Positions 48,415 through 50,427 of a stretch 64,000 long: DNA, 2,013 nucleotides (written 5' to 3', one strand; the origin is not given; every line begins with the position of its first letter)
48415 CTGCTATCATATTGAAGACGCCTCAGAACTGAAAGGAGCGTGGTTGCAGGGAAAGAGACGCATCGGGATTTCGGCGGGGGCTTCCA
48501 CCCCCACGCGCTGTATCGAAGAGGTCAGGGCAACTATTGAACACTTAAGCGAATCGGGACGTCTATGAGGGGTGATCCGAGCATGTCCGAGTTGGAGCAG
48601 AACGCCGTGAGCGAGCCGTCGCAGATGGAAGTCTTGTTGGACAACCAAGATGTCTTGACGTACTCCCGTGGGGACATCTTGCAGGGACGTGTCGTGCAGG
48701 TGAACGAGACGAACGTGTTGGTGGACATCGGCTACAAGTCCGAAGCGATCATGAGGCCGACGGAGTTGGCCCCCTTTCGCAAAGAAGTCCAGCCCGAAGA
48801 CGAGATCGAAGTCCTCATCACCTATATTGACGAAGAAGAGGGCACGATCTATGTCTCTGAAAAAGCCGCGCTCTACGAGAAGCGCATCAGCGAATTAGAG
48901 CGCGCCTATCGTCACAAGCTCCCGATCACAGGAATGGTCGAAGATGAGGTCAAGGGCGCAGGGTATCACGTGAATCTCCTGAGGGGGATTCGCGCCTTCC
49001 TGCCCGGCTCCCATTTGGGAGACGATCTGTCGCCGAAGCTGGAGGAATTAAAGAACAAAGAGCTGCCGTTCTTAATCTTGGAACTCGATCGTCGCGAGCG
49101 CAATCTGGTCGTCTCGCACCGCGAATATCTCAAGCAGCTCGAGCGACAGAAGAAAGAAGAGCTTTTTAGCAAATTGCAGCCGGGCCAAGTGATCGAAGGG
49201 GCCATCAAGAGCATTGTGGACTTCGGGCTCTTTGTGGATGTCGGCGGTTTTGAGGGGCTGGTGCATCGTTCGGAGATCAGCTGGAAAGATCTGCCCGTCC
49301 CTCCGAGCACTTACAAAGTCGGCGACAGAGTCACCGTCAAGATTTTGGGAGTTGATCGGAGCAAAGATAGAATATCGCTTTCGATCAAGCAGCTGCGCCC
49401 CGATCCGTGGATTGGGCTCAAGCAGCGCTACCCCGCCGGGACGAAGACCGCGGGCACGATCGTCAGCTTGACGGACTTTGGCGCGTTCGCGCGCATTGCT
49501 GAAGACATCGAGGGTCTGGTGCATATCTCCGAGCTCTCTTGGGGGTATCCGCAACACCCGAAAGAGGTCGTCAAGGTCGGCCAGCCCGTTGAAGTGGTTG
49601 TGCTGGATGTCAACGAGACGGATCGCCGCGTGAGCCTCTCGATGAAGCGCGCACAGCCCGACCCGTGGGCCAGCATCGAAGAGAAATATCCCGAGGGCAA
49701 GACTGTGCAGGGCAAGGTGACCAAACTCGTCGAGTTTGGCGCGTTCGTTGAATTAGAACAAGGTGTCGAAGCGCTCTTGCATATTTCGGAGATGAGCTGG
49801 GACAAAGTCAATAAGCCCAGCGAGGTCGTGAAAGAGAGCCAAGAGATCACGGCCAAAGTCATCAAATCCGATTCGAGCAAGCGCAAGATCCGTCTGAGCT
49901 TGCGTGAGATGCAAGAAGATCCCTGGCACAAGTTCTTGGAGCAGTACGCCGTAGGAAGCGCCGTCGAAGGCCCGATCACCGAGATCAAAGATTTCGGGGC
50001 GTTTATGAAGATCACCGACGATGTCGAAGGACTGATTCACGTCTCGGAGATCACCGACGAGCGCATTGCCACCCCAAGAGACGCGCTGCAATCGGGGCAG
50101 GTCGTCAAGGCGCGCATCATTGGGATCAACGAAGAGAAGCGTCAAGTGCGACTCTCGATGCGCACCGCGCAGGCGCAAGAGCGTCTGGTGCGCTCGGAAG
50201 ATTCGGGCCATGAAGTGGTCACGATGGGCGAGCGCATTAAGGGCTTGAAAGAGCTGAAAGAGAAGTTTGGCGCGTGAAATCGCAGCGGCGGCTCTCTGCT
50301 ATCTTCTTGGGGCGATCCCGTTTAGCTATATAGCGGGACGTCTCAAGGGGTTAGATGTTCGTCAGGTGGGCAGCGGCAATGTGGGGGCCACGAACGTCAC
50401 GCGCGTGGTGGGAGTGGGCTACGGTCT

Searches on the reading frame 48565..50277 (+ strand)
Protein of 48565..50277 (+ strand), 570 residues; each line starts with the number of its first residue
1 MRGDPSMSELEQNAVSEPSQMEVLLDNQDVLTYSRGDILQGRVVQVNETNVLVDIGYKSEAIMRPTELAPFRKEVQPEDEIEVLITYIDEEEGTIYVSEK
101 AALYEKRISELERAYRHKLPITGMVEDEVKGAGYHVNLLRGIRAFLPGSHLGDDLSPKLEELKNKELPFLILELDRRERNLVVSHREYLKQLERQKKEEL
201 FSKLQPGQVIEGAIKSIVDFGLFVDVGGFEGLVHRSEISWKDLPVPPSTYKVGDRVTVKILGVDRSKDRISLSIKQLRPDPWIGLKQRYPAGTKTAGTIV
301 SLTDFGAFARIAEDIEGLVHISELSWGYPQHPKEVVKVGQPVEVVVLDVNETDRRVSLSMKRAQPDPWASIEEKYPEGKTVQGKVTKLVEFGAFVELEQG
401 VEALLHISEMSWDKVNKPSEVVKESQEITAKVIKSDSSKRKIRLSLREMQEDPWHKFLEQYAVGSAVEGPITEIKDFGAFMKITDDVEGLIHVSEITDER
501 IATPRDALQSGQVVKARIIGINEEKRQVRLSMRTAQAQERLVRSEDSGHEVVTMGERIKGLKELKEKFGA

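Call 61: find_encoding_contigs(protein=window:48565-50277:+, flank=10000, max_places=1)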
Protein window:48565-50277:+ (570 aa): 9 contigs read that carry it; 1 place shown.
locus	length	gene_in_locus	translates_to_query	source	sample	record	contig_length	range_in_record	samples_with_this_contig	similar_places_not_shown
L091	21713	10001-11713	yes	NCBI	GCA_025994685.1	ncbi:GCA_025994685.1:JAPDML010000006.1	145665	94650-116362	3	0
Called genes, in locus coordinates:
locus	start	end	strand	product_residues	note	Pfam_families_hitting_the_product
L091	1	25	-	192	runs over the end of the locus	PF05988:DUF899, PF00578:AhpC-TSA, PF08534:Redoxin (weak)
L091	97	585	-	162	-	PF05163:DinB, PF12867:DinB_2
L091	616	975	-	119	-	PF00903:Glyoxalase (weak)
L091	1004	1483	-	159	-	PF12867:DinB_2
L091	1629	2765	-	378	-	PF00154:RecA_N, PF08423:Rad51, PF06745:ATPase (weak), PF27531:MT3502_N (weak), PF01637:ATPase_2 (faint), PF21096:RecA_C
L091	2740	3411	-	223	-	PF01726:LexA_DNA_bind, PF00717:Peptidase_S24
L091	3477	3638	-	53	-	-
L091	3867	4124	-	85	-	PF05016:ParE_toxin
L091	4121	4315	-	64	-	-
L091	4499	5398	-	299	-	PF00590:TP_methylase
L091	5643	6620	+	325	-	PF03462:PCRF, PF00472:RF-1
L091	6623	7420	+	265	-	PF01925:TauE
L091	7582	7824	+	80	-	PF10049:DUF2283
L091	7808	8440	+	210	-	PF00485:PRK (faint), PF02224:Cytidylate_kin, PF13189:Cytidylate_kin2, PF13207:AAA_17 (weak), PF13238:AAA_18 (weak)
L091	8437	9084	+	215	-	PF01553:Acyltransferase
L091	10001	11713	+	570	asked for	PF00575:S1, PF23459:S1_RRP5 (weak), PF00575:S1, PF23459:S1_RRP5 (weak), PF00575:S1, PF23459:S1_RRP5 (weak), PF00575:S1, PF23459:S1_RRP5, +3 more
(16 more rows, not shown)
